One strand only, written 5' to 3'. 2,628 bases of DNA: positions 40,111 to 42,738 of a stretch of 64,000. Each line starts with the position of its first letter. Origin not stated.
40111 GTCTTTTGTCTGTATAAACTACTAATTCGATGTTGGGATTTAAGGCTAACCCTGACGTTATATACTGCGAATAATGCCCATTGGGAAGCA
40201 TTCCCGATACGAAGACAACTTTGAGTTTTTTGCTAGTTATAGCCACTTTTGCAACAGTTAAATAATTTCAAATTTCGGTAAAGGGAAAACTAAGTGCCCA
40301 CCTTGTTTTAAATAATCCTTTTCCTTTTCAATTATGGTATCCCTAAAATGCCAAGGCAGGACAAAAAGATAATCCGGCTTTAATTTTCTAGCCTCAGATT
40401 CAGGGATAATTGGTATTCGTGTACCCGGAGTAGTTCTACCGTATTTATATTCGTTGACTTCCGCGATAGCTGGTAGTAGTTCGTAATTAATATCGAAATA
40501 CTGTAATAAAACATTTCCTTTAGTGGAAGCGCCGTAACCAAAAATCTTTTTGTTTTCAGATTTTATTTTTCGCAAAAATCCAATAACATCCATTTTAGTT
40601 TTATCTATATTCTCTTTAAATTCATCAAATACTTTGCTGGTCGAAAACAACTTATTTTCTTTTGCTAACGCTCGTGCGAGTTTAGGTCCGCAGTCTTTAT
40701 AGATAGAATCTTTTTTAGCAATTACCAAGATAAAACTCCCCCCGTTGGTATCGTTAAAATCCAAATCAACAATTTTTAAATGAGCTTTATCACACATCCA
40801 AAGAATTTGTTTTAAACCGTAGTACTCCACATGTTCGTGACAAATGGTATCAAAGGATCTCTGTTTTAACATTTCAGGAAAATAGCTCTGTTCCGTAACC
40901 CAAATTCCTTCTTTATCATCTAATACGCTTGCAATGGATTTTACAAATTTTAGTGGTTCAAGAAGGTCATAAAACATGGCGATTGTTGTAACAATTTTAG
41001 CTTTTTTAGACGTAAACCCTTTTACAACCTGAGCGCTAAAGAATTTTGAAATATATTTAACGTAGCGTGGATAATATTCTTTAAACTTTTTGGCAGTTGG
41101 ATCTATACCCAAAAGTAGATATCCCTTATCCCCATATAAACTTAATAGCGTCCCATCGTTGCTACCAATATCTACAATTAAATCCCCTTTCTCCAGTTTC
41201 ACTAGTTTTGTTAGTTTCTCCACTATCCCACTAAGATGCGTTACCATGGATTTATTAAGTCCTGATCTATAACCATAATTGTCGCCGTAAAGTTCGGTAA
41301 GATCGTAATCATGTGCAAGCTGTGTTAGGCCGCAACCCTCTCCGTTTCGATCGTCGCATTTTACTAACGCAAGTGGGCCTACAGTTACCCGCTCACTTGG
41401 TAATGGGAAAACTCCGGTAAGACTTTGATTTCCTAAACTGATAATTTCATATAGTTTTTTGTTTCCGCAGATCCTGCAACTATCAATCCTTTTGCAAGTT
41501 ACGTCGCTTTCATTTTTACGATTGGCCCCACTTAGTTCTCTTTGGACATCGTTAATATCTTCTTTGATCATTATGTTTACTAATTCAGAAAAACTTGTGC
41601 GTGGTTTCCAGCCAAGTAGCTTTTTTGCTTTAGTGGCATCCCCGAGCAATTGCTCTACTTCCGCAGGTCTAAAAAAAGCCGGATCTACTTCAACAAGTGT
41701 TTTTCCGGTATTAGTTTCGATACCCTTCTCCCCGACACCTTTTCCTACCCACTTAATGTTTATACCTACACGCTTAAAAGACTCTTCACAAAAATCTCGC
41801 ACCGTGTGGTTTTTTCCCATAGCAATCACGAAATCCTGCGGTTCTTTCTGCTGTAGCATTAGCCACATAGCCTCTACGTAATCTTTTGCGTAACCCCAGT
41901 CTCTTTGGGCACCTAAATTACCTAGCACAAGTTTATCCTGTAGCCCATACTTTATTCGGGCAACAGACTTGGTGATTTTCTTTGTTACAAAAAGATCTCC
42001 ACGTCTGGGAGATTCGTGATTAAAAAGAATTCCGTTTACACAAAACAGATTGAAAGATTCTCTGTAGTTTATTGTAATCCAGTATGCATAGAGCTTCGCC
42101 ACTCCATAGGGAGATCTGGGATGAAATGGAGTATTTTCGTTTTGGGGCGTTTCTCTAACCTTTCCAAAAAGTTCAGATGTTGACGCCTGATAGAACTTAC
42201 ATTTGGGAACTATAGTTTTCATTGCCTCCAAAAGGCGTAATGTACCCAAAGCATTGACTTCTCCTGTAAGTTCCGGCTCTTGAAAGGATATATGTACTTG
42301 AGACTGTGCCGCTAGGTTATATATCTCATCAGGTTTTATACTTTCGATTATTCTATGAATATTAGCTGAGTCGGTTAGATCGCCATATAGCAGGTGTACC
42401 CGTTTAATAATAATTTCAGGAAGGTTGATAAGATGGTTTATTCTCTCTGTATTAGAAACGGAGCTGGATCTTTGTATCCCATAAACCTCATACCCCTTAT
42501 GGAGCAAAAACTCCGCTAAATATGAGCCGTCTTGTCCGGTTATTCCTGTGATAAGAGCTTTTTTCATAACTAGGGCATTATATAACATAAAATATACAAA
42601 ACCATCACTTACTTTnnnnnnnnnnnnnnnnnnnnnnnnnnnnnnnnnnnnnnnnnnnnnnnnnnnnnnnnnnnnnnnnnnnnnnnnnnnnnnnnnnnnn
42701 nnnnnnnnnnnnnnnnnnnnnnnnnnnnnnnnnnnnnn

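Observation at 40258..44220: Gmd fused to a TylC3-type sugar C-methyltransferase, next to a B12-type radical SAM enzyme with a CX4CX2C motif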

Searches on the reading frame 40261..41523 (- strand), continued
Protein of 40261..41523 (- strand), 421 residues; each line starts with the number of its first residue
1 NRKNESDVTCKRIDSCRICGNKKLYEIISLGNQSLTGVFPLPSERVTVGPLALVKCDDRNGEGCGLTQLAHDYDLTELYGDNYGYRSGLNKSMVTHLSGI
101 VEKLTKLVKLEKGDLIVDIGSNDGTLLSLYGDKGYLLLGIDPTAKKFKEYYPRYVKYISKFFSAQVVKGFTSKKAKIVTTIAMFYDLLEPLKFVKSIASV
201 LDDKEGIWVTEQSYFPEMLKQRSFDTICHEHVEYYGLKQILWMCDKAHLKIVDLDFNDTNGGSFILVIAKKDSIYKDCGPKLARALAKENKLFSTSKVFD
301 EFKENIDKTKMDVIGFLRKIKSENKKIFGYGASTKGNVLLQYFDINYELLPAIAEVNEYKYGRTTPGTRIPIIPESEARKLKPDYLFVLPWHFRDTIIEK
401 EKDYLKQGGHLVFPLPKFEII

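Call 87: get_annotated_region(hit=H23, flank=7000)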
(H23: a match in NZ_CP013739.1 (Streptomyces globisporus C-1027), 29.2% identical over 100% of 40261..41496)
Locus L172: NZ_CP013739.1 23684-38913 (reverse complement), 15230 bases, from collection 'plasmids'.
description: Streptomyces globisporus C-1027 plasmid SGLP1, complete sequence
organism: Streptomyces globisporus C-1027 (NCBI taxid 1172567)
taxonomy: Bacteria; Actinomycetota; Actinomycetes; Kitasatosporales; Streptomycetaceae; Streptomyces; Streptomyces globisporus; Streptomyces globisporus C-1027
host: -; source: soil; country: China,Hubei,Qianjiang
typing (MOB-suite, as given by PLSDB): non-mobilizable; replicon rep_cluster_1910
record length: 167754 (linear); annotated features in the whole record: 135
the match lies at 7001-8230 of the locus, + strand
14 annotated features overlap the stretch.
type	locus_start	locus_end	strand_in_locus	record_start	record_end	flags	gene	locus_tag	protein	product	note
CDS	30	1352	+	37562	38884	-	-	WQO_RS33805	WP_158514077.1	acyltransferase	-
CDS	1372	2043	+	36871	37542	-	sgcG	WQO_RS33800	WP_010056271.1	2-amino-4-deoxychorismate dehydrogenase SgcG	-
CDS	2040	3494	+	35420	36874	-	-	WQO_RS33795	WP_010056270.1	phenylacetate--CoA ligase family protein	-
CDS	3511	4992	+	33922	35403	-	sgcD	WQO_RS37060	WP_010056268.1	2-amino-4-deoxychorismate synthase SgcD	-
CDS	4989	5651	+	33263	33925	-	-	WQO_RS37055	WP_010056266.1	aminodeoxychorismate/anthranilate synthase component II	-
CDS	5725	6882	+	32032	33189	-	-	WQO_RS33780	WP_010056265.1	epoxide hydrolase family protein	-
CDS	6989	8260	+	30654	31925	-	-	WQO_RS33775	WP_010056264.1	class I SAM-dependent methyltransferase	-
CDS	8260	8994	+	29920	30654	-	-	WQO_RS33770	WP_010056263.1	class I SAM-dependent methyltransferase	-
CDS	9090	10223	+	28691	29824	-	-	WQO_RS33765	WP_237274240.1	DegT/DnrJ/EryC1/StrS family aminotransferase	-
CDS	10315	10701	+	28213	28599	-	-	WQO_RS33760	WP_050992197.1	enediyne antibiotic chromoprotein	-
CDS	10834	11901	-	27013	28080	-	-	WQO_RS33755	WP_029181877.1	glucose-1-phosphate thymidylyltransferase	GO:0000271 - polysaccharide biosynthetic process [Evidence IEA]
CDS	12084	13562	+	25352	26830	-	-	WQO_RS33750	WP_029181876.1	tryptophan 7-halogenase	-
CDS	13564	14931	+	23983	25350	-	-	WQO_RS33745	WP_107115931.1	cation:proton antiporter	GO:0006812 - monoatomic cation transport [Evidence IEA]; GO:1902600 - proton transmembrane transport [Evidence IEA]; ...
CDS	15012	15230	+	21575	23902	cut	-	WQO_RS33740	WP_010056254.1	ATP-binding cassette domain-containing protein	-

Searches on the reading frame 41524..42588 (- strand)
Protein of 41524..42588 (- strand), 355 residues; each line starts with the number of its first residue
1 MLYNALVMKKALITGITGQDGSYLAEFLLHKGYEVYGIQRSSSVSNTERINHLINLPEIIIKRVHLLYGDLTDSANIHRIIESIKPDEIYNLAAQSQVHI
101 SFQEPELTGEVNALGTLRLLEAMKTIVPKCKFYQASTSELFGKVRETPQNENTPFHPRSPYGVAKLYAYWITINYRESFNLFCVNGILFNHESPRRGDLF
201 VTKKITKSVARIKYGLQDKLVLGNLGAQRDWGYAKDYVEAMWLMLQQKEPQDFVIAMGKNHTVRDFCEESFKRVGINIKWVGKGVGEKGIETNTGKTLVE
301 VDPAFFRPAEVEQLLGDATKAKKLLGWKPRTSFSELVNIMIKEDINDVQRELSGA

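Call 55: search_solved_structures(query=window:41524-42588:-, max_evalue=1e-30, show_alignments=2)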
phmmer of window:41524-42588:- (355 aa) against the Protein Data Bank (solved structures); distinct sequences matched with E-value up to 1e-30: 13.
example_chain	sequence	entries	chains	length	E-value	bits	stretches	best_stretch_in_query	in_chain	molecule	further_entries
2z1m_A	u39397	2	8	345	3.5e-140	470.1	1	9-349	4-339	GDP-D-mannose dehydratase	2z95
7kf3_A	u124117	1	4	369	5e-134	449.9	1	9-351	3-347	GDP-mannose 4,6-dehydratase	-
5uzh_A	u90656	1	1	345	5.4e-134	449.8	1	9-348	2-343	NafoA.00085.b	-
1t2a_A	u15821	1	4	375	4.2e-132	443.6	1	9-346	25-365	GDP-mannose 4,6 dehydratase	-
6gpj_A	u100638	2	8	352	4.8e-132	443.4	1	10-346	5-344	GDP-mannose 4,6 dehydratase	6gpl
5in4_A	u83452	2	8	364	6.1e-132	443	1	10-346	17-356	GDP-mannose 4,6 dehydratase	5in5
6gpk_A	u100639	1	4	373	7.2e-132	442.8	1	6-346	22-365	GDP-mannose 4,6 dehydratase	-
6q94_B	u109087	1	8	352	1.7e-131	441.6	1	10-346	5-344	GDP-mannose 4,6 dehydratase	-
1db3_A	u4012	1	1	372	4.4e-130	436.9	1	9-348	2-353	GDP-MANNOSE 4,6-DEHYDRATASE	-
1n7g_A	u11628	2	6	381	2.7e-117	394.9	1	9-351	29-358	GDP-D-mannose-4,6-dehydratase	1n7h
1rpn_A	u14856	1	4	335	3.6e-108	364.9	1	7-351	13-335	GDP-mannose 4,6-dehydratase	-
7us5_A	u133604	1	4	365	1.7e-37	132.5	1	6-349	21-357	GDP-D-GLYCERO-D-MANNO-HEPTOSE 4,6-DEHYDRATASE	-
2pk3_A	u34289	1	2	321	3.4e-35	124.9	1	10-334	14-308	GDP-6-deoxy-D-lyxo-4-hexulose reductase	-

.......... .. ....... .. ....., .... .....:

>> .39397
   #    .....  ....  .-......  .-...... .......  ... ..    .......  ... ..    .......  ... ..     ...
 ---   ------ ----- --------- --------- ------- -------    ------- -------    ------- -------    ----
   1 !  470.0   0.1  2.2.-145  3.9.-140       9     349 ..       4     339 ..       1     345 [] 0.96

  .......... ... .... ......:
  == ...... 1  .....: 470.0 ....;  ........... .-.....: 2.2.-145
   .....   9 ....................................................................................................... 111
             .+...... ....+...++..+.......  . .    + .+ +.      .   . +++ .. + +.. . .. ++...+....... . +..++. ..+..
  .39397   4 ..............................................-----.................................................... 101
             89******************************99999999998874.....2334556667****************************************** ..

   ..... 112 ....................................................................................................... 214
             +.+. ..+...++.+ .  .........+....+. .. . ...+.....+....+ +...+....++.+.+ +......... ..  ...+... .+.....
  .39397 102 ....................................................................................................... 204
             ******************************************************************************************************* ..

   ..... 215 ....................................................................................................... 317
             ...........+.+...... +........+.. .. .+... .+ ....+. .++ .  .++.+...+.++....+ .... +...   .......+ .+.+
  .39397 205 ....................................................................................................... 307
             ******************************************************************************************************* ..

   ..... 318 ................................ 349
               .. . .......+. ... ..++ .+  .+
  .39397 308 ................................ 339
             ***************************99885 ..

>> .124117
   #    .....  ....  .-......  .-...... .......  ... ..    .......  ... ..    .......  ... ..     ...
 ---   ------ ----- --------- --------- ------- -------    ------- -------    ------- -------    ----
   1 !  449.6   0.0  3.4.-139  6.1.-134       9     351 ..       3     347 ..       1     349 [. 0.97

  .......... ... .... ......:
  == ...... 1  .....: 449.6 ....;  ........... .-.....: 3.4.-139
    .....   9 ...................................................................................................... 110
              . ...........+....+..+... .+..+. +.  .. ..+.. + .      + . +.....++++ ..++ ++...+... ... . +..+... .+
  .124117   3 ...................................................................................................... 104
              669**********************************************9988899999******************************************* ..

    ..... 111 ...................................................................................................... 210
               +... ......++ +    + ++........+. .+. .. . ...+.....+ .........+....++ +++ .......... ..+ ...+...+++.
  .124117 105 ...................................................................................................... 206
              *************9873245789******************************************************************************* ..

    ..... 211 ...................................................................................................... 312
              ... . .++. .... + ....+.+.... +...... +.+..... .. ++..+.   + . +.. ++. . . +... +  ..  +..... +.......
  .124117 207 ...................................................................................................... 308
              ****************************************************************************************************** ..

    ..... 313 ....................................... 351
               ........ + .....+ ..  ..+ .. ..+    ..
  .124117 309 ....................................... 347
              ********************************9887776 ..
